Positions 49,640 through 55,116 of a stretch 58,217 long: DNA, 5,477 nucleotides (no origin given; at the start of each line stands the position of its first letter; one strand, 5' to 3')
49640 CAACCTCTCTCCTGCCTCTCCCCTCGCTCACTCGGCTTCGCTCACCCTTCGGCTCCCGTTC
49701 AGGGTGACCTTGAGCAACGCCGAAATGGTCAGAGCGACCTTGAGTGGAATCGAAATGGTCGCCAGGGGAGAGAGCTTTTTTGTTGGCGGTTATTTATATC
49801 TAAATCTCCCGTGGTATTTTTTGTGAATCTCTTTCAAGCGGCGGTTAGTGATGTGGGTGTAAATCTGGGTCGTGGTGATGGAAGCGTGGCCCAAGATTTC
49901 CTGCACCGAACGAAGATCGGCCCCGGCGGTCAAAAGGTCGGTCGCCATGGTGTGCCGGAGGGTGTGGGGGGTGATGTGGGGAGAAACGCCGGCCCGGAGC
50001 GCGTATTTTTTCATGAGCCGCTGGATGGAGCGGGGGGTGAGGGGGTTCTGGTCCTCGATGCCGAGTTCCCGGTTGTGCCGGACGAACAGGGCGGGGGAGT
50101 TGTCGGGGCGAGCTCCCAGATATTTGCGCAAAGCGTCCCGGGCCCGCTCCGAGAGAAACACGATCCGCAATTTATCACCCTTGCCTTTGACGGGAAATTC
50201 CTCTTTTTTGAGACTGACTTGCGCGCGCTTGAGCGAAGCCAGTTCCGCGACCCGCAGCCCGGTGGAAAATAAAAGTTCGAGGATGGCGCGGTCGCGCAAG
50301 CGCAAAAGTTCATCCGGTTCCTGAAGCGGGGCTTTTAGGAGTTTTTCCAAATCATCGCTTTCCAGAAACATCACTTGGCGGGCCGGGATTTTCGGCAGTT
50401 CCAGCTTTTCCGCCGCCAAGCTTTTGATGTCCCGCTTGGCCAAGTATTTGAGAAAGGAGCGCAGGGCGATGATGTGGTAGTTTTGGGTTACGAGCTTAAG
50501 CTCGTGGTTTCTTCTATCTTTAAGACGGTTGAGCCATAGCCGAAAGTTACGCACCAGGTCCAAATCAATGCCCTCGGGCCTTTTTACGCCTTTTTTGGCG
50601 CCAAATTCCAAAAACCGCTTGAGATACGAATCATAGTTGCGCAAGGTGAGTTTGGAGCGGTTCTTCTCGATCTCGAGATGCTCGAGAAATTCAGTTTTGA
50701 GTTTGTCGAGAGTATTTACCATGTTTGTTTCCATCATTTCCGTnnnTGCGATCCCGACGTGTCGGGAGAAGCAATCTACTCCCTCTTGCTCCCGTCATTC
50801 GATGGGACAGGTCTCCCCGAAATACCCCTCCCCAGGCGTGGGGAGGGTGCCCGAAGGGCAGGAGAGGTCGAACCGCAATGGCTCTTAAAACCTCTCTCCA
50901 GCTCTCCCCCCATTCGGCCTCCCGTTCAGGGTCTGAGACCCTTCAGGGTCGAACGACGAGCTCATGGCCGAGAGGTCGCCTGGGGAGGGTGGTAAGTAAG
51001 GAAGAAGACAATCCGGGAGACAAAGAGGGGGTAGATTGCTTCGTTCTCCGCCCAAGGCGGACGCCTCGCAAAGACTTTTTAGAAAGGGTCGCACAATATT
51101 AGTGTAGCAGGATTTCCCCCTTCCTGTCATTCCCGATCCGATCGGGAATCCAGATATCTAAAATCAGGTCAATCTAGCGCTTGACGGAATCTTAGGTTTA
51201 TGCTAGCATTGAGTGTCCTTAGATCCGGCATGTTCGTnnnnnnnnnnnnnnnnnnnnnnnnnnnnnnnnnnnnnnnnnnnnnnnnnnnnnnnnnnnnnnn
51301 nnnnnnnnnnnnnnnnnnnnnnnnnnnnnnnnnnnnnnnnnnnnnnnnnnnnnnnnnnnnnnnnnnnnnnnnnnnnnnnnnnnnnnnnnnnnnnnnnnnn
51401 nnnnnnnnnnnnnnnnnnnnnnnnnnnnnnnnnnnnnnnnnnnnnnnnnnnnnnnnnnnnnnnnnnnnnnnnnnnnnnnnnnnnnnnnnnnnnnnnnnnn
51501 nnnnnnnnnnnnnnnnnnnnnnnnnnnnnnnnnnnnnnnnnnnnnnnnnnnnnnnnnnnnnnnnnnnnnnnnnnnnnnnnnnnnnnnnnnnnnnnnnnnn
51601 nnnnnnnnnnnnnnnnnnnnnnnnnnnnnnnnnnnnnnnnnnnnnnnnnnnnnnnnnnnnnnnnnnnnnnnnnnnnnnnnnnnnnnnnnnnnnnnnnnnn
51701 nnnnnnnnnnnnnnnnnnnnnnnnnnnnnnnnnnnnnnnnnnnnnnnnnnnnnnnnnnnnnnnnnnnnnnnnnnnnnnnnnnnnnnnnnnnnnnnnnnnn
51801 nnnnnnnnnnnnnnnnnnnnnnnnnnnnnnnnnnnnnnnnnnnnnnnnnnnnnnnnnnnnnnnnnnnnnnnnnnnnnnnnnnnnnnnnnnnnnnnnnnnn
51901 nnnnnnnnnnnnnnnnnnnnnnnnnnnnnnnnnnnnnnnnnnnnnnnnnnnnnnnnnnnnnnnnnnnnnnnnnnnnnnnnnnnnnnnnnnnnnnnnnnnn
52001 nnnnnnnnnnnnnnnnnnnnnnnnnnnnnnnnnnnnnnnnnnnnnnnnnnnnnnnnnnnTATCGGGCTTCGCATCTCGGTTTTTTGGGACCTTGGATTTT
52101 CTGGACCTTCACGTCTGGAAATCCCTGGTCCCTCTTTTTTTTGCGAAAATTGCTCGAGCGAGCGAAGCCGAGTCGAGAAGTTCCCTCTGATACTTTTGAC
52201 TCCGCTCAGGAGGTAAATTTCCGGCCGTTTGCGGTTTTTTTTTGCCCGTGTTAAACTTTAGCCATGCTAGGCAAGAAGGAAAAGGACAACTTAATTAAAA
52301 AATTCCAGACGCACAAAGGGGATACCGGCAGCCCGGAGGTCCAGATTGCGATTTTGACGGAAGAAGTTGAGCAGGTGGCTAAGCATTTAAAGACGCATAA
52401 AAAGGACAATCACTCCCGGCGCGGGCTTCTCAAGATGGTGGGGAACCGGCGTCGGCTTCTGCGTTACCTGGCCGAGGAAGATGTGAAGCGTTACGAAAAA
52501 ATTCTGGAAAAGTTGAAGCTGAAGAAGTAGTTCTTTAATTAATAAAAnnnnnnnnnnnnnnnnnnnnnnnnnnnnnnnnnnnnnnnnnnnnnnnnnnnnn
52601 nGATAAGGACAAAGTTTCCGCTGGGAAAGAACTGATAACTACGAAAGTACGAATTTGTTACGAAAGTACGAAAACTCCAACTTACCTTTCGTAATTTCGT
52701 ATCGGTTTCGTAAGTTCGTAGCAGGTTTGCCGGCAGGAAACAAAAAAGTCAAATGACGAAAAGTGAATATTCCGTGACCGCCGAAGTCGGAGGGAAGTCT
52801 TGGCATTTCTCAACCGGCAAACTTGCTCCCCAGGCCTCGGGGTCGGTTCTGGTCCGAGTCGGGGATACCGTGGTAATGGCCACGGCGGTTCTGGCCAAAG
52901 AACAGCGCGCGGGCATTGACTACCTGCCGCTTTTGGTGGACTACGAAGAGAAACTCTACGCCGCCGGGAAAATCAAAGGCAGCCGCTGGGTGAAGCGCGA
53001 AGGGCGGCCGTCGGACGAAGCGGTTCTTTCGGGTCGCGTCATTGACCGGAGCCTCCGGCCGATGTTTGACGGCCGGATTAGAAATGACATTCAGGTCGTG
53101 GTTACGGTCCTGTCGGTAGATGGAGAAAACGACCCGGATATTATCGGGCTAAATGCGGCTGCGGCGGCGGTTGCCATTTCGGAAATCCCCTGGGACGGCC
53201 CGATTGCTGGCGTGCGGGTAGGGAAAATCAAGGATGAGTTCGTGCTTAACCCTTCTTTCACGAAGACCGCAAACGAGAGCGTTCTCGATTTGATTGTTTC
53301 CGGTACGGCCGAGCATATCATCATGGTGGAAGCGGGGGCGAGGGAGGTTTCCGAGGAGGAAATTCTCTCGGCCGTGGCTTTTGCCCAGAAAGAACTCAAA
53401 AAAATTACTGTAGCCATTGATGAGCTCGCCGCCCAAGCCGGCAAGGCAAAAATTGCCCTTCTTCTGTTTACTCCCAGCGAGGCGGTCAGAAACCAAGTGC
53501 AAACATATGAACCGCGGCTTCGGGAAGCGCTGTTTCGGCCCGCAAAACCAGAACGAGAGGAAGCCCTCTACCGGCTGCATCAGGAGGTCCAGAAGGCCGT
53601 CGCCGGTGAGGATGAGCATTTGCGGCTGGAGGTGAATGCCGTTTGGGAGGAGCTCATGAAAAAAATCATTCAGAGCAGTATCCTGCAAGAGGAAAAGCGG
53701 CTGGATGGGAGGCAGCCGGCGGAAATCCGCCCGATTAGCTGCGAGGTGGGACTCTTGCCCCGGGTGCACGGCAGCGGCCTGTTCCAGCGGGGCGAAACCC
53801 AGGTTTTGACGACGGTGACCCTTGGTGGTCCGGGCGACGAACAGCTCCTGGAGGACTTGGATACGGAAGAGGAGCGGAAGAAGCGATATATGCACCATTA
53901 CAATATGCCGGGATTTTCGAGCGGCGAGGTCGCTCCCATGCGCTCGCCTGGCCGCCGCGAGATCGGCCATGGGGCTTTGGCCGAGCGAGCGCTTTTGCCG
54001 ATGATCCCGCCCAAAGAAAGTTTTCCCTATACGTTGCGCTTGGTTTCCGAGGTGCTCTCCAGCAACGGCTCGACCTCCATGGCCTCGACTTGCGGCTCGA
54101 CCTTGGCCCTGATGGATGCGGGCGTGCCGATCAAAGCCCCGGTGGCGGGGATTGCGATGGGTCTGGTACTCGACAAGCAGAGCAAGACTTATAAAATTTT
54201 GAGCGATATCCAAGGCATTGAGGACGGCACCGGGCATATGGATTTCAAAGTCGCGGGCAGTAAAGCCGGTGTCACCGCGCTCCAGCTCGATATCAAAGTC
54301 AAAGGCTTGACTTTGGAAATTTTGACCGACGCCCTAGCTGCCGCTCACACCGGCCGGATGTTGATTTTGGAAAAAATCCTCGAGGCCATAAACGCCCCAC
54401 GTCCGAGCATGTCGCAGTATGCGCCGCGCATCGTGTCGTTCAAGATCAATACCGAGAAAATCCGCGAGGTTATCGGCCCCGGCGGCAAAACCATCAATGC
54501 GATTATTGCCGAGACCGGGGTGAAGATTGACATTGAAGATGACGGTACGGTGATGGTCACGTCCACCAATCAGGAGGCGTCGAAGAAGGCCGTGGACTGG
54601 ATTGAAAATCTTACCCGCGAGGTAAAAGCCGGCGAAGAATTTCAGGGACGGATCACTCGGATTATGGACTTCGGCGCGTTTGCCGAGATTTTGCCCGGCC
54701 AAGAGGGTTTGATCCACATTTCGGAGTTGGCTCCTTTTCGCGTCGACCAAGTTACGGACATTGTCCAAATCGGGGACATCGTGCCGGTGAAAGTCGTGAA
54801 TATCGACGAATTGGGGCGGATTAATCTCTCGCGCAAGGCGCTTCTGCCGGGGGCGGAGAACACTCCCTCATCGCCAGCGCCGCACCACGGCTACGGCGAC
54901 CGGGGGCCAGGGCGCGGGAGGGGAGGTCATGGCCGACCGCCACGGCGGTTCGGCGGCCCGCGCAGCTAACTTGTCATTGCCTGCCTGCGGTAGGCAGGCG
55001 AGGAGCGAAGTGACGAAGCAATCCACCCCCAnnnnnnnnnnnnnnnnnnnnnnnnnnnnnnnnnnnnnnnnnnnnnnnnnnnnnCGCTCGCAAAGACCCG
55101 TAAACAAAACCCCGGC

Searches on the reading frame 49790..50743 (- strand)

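Call 65: search_protein_families(library=pfam, proteins=[window:49790-50743:-], max_evalue=0.00001)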
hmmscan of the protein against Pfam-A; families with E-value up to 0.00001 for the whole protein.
window:49790-50743:- (317 aa): 3 families
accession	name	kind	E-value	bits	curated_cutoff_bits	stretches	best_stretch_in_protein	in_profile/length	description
PF00589.27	Phage_integrase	-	2e-43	148.6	27.1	1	126-300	2-170/172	Phage integrase family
PF02899.23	Phage_int_SAM_1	-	9.7e-13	48.7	22.3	1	18-104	3-82/83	Phage integrase, N-terminal SAM-like domain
PF13102.12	Phage_int_SAM_5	-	2.1e-06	28.4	22.3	1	24-106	11-87/98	Phage integrase SAM-like domain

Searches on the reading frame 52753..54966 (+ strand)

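Call 65: search_protein_families(library=pfam, proteins=[window:52753-54966:+], max_evalue=0.00001)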
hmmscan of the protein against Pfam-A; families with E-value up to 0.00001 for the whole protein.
window:52753-54966:+ (738 aa): 5 families
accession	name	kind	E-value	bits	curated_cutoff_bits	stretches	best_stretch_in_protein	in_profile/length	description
PF01138.27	RNase_PH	-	1.6e-56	190.7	25.5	2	324-459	1-130/130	3' exoribonuclease family, domain 1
PF03725.20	RNase_PH_C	-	1.3e-17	63.9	20.8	1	149-213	1-66/67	3' exoribonuclease family, domain 2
PF00575.29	S1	-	1.5e-17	64.2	22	1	624-695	2-74/74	S1 RNA binding domain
PF00013.35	KH_1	-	5e-12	45.9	21.5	1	561-618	2-65/66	KH domain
PF03726.19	PNPase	-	2.6e-09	37.9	24.6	1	251-321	9-81/81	Polyribonucleotide nucleotidyltransferase, RNA binding domain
